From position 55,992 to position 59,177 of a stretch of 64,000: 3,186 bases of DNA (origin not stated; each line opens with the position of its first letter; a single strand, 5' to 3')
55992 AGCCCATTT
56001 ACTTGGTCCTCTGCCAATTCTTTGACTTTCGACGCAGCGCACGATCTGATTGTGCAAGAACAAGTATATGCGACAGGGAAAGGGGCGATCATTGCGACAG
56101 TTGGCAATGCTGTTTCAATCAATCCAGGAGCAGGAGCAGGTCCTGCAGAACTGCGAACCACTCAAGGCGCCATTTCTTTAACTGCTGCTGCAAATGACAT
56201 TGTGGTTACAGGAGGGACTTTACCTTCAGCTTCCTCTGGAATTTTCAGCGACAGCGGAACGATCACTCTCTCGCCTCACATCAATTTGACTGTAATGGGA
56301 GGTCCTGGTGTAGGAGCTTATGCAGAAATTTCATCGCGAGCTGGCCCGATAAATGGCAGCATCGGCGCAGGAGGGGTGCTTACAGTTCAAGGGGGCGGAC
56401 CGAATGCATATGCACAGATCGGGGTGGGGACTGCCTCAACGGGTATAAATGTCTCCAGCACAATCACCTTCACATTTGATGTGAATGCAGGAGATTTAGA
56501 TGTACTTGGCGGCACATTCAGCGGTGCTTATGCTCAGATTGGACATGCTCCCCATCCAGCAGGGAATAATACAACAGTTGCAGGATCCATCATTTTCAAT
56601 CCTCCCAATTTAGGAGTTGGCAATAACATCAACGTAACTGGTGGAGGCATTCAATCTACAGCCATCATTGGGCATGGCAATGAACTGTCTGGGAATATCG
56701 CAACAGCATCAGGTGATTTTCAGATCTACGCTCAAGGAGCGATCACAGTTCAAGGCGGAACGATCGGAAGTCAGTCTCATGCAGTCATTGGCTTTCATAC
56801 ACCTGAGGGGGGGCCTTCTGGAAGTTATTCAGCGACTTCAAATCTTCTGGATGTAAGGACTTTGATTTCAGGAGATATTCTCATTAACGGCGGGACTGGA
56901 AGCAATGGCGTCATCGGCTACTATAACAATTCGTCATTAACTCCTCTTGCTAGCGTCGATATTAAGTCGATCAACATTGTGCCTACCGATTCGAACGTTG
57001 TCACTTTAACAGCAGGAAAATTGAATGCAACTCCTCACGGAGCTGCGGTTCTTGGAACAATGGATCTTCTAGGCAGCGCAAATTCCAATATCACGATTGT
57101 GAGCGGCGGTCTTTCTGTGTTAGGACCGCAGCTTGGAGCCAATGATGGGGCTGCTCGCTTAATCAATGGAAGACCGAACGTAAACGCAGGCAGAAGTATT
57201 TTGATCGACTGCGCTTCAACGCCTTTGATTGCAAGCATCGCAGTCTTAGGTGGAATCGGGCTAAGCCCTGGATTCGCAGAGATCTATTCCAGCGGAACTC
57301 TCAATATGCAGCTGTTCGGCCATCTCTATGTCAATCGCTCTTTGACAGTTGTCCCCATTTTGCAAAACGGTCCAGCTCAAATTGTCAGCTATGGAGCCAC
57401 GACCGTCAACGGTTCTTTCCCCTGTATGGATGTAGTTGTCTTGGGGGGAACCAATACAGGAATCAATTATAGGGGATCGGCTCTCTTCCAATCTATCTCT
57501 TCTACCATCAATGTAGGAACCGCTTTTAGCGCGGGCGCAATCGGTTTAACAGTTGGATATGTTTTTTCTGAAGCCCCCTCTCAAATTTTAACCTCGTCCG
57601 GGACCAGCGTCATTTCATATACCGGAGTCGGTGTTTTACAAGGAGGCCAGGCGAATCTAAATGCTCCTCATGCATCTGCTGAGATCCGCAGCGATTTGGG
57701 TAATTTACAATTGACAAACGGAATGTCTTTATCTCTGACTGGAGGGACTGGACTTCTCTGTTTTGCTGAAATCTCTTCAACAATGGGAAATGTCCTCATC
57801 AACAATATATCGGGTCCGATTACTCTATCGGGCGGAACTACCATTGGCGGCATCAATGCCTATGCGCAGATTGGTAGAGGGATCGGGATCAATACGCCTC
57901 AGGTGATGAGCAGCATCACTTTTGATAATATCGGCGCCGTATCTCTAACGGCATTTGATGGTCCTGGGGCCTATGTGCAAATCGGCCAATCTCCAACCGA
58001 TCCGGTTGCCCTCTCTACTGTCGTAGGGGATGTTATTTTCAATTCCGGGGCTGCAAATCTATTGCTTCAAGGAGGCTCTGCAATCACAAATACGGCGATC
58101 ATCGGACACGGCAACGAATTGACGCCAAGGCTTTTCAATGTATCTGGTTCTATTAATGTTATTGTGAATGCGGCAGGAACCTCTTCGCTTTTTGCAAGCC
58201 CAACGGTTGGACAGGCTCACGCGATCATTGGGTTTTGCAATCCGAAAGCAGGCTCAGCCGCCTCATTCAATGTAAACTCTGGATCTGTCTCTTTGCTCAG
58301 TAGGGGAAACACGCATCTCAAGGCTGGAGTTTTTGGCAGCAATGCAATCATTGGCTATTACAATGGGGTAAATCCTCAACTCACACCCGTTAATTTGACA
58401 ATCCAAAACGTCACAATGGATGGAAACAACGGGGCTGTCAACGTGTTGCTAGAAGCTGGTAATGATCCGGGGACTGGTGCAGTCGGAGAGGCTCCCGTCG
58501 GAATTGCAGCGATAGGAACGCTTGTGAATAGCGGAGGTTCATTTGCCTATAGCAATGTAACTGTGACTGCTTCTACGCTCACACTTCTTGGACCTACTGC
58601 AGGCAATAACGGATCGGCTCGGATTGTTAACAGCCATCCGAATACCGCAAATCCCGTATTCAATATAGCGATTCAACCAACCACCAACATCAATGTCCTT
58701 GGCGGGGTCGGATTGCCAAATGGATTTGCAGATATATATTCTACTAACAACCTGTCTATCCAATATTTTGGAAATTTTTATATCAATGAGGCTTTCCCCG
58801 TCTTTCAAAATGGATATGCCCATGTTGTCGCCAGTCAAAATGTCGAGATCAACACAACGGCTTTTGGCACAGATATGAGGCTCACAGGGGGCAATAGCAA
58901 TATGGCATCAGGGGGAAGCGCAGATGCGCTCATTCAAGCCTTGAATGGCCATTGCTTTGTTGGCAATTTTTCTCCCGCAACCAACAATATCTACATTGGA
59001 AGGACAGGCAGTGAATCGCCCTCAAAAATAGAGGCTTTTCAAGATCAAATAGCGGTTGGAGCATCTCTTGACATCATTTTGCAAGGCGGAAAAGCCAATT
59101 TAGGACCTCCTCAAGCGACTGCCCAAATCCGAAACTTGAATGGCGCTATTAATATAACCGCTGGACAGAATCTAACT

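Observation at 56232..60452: TpsA passenger is built from three ~480-aa super-repeats with a strictly ordered x-A-x-I-G / x-I-G-(H/F/Y) motif ladder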

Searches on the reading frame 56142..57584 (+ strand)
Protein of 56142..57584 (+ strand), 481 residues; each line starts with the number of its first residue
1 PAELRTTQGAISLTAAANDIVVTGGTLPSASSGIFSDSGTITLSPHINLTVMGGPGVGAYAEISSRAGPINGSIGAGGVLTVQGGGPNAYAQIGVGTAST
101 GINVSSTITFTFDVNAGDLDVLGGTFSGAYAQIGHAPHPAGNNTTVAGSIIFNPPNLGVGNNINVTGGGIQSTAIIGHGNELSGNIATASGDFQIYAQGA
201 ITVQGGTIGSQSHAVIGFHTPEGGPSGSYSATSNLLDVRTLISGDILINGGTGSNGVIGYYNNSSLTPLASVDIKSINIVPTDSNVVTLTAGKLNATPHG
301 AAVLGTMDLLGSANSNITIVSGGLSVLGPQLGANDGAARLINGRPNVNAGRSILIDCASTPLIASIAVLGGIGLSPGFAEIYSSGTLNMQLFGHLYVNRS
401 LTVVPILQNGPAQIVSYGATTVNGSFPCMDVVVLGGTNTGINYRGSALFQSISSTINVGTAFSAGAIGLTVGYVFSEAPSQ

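Call 27: search_protein_families(library=pfam, proteins=[window:56142-57584:+], max_evalue=10)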
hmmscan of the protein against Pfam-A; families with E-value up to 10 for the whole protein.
window:56142-57584:+ (481 aa): 0 families

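Call 28: search_protein_families(library=ncbifam, proteins=[window:56142-57584:+], max_evalue=10)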
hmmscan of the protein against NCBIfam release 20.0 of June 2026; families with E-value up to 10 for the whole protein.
window:56142-57584:+ (481 aa): 0 families

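Call 33: find_related_loci(query=A1, collection=genome_contigs, flank=8000)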
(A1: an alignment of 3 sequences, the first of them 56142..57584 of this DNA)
Query A1 (481 aa) in genome_contigs; peptide patterns used: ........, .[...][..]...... (x = any residue, [..] = any of these).
62 stretches matched a pattern; 15 encode a relative of the query (tblastn E <= 1e-3); 14 distinct loci.
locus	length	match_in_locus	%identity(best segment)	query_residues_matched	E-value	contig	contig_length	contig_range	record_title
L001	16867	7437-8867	38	2-481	2e-69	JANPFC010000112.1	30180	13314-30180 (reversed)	MAG: Chlamydiota bacterium isolate VAR_78_metabat_106 VAR_78_k141_4436821, whole genome shotgun sequence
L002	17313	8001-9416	35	16-480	2e-52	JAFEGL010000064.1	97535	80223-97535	MAG: Verrucomicrobia bacterium isolate SZAS-17 LIN-573__64__length-97535, whole genome shotgun sequence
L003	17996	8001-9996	36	34-480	1e-33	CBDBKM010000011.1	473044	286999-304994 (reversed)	MAG: Chlamydiales bacterium isolate 6b1bf94d-6835-46bf-8ca5-1ec758719f37 genome assembly, contig: contig_11, whole genom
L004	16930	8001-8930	36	112-436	2e-25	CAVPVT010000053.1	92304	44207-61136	MAG: Parachlamydiales bacterium isolate MFD10064.bin.2.77 genome assembly, contig: contig_46630, whole genome shotgun se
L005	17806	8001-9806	31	38-297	4e-8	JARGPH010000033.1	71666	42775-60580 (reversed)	MAG: Verrucomicrobiales bacterium isolate bin_ma_oilr2.031 NODE_322_length_71666_cov_6.939115, whole genome shotgun sequ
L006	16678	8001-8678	34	11-217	3e-7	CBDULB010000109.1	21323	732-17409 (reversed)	MAG TPA_asm: uncultured bacterium isolate SRR22808129_concoct_74 genome assembly, contig: ERZ25043455.1141, whole genome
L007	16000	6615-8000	29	1-254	2e-7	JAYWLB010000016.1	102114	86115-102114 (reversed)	Verrucomicrobiales bacterium BCK34 k141_66, whole genome shotgun sequence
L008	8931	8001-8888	31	38-234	2e-6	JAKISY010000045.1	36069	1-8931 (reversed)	MAG: Verrucomicrobiales bacterium isolate D96SM.bin.29 NODE_892_length_36069_cov_3.537128, whole genome shotgun sequence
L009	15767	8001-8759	31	9-230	2e-6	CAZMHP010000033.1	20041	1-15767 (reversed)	MAG TPA_asm: uncultured Rhizobium sp. isolate binchicken_co54_296 genome assembly, contig: NODE_4746_length_20041_cov_13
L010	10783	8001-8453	32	38-187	6e-7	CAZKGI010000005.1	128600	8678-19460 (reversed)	MAG TPA_asm: uncultured Akkermansia sp. isolate SRP268622_co1_197 genome assembly, contig: NODE_163_length_128600_cov_35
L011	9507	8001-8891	30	77-398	9e-11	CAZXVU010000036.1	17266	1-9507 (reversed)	MAG TPA_asm: uncultured bacterium isolate SRP200132_co1_523 genome assembly, contig: NODE_5708_length_17266_cov_8.654407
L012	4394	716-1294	30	2-217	1e-4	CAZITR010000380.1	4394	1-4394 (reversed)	MAG TPA_asm: uncultured Verrucomicrobiales bacterium isolate SRP187154_co1_338 genome assembly, contig: NODE_30788_lengt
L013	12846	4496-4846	34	78-187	3e-4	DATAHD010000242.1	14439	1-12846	MAG TPA_asm: Rhizomicrobium sp. isolate SMAG_U6846 k141_146009, whole genome shotgun sequence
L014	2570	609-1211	26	51-217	5e-4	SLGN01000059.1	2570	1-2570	MAG: Verrucomicrobiales bacterium isolate CSSed162cmB_98 CSSed16-2cmB-257746, whole genome shotgun sequence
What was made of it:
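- Full-module relatives in reference genomes are labelled Chlamydiota, Chlamydiales or Parachlamydiales (call 33).
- Tried and rejected: A1 worked (call 33).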

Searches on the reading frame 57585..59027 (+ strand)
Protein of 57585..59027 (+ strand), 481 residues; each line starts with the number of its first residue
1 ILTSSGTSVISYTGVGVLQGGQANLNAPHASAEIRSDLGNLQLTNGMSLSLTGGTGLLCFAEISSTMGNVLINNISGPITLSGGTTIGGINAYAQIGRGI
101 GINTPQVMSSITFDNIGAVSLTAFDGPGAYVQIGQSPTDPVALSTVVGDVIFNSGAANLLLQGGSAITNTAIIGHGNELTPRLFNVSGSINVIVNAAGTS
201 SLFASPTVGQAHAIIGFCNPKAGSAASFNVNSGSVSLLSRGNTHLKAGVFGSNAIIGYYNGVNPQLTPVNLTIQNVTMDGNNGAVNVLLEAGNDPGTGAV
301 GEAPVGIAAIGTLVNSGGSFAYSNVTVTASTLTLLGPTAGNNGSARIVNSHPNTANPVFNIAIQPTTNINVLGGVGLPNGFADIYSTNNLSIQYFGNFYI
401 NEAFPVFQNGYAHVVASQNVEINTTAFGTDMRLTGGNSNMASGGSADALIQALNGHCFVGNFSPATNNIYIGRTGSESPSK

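Call 27: search_protein_families(library=pfam, proteins=[window:57585-59027:+], max_evalue=10)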
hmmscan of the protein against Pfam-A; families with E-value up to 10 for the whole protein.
window:57585-59027:+ (481 aa): 0 families

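Call 28: search_protein_families(library=ncbifam, proteins=[window:57585-59027:+], max_evalue=10)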
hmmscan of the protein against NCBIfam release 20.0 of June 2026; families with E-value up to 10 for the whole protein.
window:57585-59027:+ (481 aa): 1 family
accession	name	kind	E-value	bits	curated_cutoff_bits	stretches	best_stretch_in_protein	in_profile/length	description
NF047893.1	blaSAM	exception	1.6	8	550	1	292-332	146-185/295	SAM family subclass B3 metallo-beta-lactamase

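Call 29: search_solved_structures(query=A2, max_evalue=10)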
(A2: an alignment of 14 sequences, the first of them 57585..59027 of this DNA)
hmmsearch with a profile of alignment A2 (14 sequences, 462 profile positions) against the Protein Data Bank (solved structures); distinct sequences matched with E-value up to 10: 0.

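Call 34: predict_structure(alignment_id=A2)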
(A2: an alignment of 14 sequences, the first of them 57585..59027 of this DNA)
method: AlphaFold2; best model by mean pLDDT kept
length: 481 residues; sequences in the alignment: 14
mean_pLDDT: 86.1   pTM: 0.91
mean pLDDT of the five models: 86.1, 85.1, 84.2, 82.8, 81.7
residues with pLDDT >= 90: 250; 70-90: 179; 50-70: 46; < 50: 6
segments of 3 or more residues with pLDDT < 50: 298-303
pLDDT, mean of each block of 10 residues (from residue 1): 89 92 67 90 94 82 93 94 70 85 81 94 82 85 90 89 85 90 91 85 84 91 81 95 91 90 71 93 89 60 73 82 95 91 89 82 93 86 95 93 84 95 88 83 76 91 73 89 92
secondary structure, 60 per line:
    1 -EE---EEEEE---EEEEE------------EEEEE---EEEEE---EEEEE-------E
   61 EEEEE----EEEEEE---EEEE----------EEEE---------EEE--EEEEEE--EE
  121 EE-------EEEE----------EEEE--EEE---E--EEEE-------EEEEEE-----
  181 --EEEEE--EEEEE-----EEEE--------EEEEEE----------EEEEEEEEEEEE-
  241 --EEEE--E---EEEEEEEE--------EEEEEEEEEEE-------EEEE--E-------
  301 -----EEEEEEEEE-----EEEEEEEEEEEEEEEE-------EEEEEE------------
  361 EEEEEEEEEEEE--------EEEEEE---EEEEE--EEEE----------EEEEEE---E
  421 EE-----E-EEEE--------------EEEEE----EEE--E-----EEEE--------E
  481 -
elements in order: E7-11 E15-19 E32-36 E40-44 E48-52 E60-65 E70-75 E79-82 E93-96 E106-108 E111-116 E119-122 E130-133 E144-147 E150-152 E159-162 E170-175 E183-187 E190-194 E200-203 E212-217 E228-239 E243-246 E253-260 E269-279 E287-290 E306-314 E320-335 E343-348 E361-372 E381-386 E390-394 E397-400 E411-416 E420-422 E430-433 E448-452 E457-459 E468-471
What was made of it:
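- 57585..59018 (+): Module 2 (aa 935-1412). Same ladder: CFAEISS 57759, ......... 57855, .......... 57966, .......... 58092, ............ 58218, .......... 58341, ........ 58611, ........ 58722, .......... 58803. AlphaFold2 model of this module: pLDDT 86.1, pTM 0.91, all-beta (call 34).
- The motifs fall on strands 60-65, 93-96, 130-133, 170-175, 212-217 and 253-260 of the model (call 34).
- Tried and rejected: I rejected this because the shortest rungs would then need impossible 12-14-aa coils (call 34).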

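Call 36: search_protein_representatives(alignment_id=A2)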
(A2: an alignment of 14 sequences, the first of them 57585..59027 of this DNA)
Query: 14 sequences, 462 profile positions. Proteins with E-value up to 0.001 (for the whole library): 517; up to 1e-10: 339; up to 1e-30: 134. The best 150 are listed.
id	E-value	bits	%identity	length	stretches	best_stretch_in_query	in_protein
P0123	0.0e+00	1634.4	-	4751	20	8-461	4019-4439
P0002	0.0e+00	1471.2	-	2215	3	1-462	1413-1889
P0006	0.0e+00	1443.5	-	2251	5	1-462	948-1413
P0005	0.0e+00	1389.2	-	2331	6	2-462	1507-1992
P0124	0.0e+00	1258.5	-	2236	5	1-462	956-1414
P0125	0.0e+00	1216.2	-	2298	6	6-461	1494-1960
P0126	0.0e+00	1159.4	-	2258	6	3-461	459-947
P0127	0.0e+00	1147.0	-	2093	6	1-462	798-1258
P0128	0.0e+00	1139.5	-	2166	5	20-461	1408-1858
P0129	0.0e+00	1080.2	-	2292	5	1-462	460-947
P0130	1.6e-249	844.9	-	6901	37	35-212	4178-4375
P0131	3.4e-233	791.0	-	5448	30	36-212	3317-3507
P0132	9.8e-216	733.5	-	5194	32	62-188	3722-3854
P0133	5.1e-206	701.4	-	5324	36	43-245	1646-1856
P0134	3.9e-203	691.9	-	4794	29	20-212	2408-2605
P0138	6.6e-186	635.1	-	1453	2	13-460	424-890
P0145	1.5e-126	439.4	-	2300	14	34-172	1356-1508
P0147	1.4e-115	403.2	-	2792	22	64-203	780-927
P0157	3.3e-89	316.3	-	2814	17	63-173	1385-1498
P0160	4.5e-77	276.3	-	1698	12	28-202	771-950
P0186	9.1e-53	196.2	-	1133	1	6-401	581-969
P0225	9.2e-37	143.4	-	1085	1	8-415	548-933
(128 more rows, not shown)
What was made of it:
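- On '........' rung / 12-rung module family (defined in this session, not curated): 517 representatives in the 1.84-billion-protein library (call 36).
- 517 representatives at E <= 1e-3 and 134 at E <= 1e-30 (call 36).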

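Call 38: fold_search(model_id=the predicted structure, library=pdb)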
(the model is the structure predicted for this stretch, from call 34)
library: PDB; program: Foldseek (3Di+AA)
matches with E <= 10: 69; with E <= 0.001: 0
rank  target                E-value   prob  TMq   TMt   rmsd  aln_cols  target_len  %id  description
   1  6n2b_B                9.2e-02  0.15  0.18  0.23  27.8       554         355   10  The Crystal Structure of Caldicellulosiruptor kristjanssonii Tapirin C-terminal domain (released 2018-12-19)
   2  3wwg_A                1.9e-01  0.06  0.15  0.14  16.6       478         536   13  Crystal structure of the N-glycan-deficient variant N448A of isopullulanase complexed with isopanose (released 2014-11-12)
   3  7koh_D                2.2e-01  0.04  0.13  0.12  22.0       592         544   14  Crystal structure of antigen 43 from Escherichia coli EDL933 (released 2022-03-09)
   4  7jvi_A                2.4e-01  0.09  0.20  0.22  15.5       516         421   11  Crystal structure of a beta-helix domain retrieved from capybara gut metagenome (released 2021-09-08)
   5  8c50_A                2.5e-01  0.08  0.16  0.19  16.3       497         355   10  Pontibacter korlensis curli subunit CsgA (released 2023-06-28)
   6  3wwg_B                3.1e-01  0.06  0.17  0.16  15.4       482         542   13  Crystal structure of the N-glycan-deficient variant N448A of isopullulanase complexed with isopanose (released 2014-11-12)
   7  3h09_A                3.1e-01  0.04  0.14  0.09  21.3       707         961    9  The structure of Haemophilus influenzae IgA1 protease (released 2009-04-21)
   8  2qv3                  4.1e-01  0.15  0.25  0.26  13.5       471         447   11  Crystal Structure of the Helicobacter pylori Vacuolating Toxin p55 Domain (released 2007-10-23)
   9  5uyt_A                5.7e-01  0.04  0.15  0.17  18.5       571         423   12  Crystal structure of ice binding protein from an Antarctic bacterium Flavobacteriaceae (released 2017-10-25)
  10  6n2b_A                6.6e-01  0.06  0.18  0.22  27.4       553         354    9  The Crystal Structure of Caldicellulosiruptor kristjanssonii Tapirin C-terminal domain (released 2018-12-19)
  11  5gkq_A                8.1e-01  0.01  0.12  0.09  23.0       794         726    8  Structure of PL6 family alginate lyase AlyGC mutant-R241A (released 2017-02-08)
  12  7b1d_B                8.1e-01  0.01  0.09  0.07  23.5       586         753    8  Cryo-EM of Aedes Aegypti Toll5A (released 2022-07-13)
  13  3wwg_D                8.5e-01  0.03  0.16  0.15  16.1       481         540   14  Crystal structure of the N-glycan-deficient variant N448A of isopullulanase complexed with isopanose (released 2014-11-12)
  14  5gai_0                8.9e-01  0.03  0.17  0.14  15.5       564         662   11  Probabilistic Structural Models of Mature P22 Bacteriophage Portal, Hub, and Tailspike proteins (released 2016-02-17)
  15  7koh_A                8.9e-01  0.02  0.12  0.11  23.4       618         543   11  Crystal structure of antigen 43 from Escherichia coli EDL933 (released 2022-03-09)
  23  8vbb_A                1.7e+00  0.03  0.20  0.12  16.1       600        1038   14  The secreted adhesin EtpA of Enterotoxigenic Escherichia coli in complex with the mouse mAb 1G05 (released 2024-09-04)
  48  8cpk_A                6.1e+00  0.02  0.21  0.24  15.9       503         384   12  Crystal structure of EtpA secretion domain from Enterotoxigenic Escherichia coli (released 2024-01-10)
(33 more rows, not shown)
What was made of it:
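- Closest known: EtpA. Same: EtpA chains appear among the weak Foldseek neighbours (8vbb, 8cpk; call 38).
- All are non-significant (call 38).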

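Call 40: search_protein_families(library=pfam, proteins=[P0147, P0145, P0157, P0160], max_evalue=0.01)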
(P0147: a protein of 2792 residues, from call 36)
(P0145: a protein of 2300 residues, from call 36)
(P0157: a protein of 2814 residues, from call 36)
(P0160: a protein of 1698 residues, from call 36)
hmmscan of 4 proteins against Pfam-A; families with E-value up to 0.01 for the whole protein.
P0147 (2792 aa): 0 families

P0145 (2300 aa): 0 families

P0157 (2814 aa): 1 family
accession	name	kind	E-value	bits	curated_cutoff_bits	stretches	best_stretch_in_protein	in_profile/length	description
PF05860.19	TPS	-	1.4e-33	117.3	33.5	1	12-252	5-242/252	TPS secretion domain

P0160 (1698 aa): 1 family
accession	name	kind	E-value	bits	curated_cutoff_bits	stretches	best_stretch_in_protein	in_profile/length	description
PF18886.6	DUF5649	-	7.3e-11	42.7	25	1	221-293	3-68/68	Repeats of unknown function (DUF5649)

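Call 43: search_protein_families(library=ncbifam, proteins=[P0157, P0147], max_evalue=0.1)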
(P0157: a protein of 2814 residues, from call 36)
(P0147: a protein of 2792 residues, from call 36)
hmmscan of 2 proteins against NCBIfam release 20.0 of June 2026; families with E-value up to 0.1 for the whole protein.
P0157 (2814 aa): 1 family
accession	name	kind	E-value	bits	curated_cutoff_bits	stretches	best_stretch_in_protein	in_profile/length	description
TIGR01901.1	adhes_NPXG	domain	5.4e-22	77.5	29.1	1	42-115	2-76/79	filamentous hemagglutinin N-terminal domain-containing protein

P0147 (2792 aa): 0 families

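Call 65: find_homologous_proteins(query=A2, max_evalue=1e-10)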
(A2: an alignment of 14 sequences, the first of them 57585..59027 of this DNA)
Query A2 (14 sequences) (481 aa, profile of the alignment): 1 proteins with E <= 1e-10 among 8000 candidates.
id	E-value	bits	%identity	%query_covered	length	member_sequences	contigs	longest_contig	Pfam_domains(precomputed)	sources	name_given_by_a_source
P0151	1.4e-101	359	40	78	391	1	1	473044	-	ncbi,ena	-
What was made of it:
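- Tried and rejected: find_homologous_proteins with profile A2 returned one protein only (call 65).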

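Call 84: list_cluster_members(proteins=[P0123, P0124, P0125, P0126, P0127, P0128, P0129, P0138, P0186, P0225])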
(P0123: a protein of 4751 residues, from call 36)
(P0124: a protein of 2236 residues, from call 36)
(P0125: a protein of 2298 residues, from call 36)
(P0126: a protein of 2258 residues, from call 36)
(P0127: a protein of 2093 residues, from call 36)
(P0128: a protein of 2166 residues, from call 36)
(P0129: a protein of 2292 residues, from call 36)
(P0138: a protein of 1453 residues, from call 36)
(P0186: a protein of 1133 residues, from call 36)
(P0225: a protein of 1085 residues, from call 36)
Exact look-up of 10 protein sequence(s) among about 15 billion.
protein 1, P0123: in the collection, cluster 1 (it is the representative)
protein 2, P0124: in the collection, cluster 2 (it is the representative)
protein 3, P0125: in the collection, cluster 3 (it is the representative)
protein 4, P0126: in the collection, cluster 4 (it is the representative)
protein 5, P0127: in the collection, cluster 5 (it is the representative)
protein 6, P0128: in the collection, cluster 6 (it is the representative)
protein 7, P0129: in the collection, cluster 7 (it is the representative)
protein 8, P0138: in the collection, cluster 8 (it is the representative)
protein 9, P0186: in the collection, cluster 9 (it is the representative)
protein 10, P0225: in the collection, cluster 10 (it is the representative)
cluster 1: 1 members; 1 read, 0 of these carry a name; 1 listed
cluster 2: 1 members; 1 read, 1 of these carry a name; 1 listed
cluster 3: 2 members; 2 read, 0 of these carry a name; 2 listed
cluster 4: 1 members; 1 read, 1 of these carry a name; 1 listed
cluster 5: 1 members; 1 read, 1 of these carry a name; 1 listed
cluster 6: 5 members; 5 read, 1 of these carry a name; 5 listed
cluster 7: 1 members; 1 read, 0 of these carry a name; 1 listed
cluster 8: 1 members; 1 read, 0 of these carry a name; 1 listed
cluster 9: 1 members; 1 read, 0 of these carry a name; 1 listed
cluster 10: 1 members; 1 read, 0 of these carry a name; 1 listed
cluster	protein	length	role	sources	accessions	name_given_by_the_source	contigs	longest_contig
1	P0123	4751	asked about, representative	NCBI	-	-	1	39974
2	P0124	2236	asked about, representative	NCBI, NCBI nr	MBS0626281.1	MAG: filamentous hemagglutinin N-terminal domain-containing protein [Verrucomicrobia ... | filamentous hemagglutinin N-terminal domain-containing protein [Verrucomicrobiota ...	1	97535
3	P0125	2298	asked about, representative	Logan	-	-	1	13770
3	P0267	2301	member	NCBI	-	-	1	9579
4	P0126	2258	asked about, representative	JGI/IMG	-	filamentous hemagglutinin family protein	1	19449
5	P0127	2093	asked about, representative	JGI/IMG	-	hypothetical protein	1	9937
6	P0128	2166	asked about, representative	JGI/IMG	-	-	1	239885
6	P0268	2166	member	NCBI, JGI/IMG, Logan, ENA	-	filamentous hemagglutinin family protein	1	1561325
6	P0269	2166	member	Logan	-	-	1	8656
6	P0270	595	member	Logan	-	-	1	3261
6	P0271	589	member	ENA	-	-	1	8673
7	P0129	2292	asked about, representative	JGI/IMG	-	-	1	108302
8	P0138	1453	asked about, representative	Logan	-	-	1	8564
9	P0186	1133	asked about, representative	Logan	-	-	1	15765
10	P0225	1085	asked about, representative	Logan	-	-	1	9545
